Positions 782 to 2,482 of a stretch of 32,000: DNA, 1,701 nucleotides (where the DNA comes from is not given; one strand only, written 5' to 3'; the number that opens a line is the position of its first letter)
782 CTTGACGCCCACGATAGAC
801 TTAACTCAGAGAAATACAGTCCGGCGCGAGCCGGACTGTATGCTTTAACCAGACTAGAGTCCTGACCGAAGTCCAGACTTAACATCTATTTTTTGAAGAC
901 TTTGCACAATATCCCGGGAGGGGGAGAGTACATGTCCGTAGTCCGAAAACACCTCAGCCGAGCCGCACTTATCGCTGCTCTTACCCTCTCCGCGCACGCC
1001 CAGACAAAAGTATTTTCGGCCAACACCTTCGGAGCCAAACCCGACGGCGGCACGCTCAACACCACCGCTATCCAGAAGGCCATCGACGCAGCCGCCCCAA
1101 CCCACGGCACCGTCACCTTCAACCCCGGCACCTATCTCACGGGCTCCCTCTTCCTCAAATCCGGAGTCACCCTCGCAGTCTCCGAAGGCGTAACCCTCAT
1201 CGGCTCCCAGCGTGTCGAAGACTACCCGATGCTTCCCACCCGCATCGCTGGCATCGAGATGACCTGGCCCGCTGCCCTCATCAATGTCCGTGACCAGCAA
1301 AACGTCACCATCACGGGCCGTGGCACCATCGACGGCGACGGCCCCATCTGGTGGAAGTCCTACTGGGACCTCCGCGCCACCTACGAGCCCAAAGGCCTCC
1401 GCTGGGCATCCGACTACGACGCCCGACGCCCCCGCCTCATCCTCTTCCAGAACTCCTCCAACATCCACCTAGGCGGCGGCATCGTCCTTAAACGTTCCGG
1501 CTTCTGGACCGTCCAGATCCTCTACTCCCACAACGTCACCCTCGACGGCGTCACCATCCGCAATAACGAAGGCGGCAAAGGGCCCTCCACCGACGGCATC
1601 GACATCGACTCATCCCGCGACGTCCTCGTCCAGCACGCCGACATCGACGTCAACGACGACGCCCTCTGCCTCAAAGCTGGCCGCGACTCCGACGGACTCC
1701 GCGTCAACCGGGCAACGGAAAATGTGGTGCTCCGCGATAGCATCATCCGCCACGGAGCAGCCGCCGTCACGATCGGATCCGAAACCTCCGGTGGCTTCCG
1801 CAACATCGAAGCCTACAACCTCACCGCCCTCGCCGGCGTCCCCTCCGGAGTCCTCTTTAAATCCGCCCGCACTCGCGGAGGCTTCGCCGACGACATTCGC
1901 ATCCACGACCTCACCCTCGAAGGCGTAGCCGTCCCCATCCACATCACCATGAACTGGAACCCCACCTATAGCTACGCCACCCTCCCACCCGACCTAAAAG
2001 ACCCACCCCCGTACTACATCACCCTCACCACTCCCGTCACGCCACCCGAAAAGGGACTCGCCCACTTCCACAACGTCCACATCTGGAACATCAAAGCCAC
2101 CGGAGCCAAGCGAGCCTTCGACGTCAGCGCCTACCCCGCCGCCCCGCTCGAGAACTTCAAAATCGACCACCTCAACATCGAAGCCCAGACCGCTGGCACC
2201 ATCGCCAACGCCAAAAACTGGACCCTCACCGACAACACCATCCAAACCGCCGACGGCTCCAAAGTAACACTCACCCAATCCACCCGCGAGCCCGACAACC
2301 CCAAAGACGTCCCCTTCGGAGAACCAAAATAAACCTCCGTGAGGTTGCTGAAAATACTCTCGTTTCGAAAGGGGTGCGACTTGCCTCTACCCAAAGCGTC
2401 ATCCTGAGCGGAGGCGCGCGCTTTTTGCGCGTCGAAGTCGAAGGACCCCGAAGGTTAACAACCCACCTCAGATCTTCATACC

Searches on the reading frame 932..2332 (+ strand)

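Call 24: search_protein_families(library=pfam, proteins=[window:932-2332:+], max_evalue=0.001)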
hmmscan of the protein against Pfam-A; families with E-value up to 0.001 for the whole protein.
window:932-2332:+ (466 aa): 3 families
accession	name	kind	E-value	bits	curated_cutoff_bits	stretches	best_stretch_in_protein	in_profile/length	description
PF00295.23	Glyco_hydro_28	-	4.4e-23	82.3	22.9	1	110-344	46-255/324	Glycosyl hydrolases family 28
PF12708.12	Pect-lyase_RHGA_epim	-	2.3e-12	47.6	27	1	28-81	2-58/213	Rhamnogalacturonase A/epimerase, pectate lyase-like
PF13229.12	Beta_helix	-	6.5e-07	29.6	25.9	1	170-285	26-124/158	Right handed beta helix region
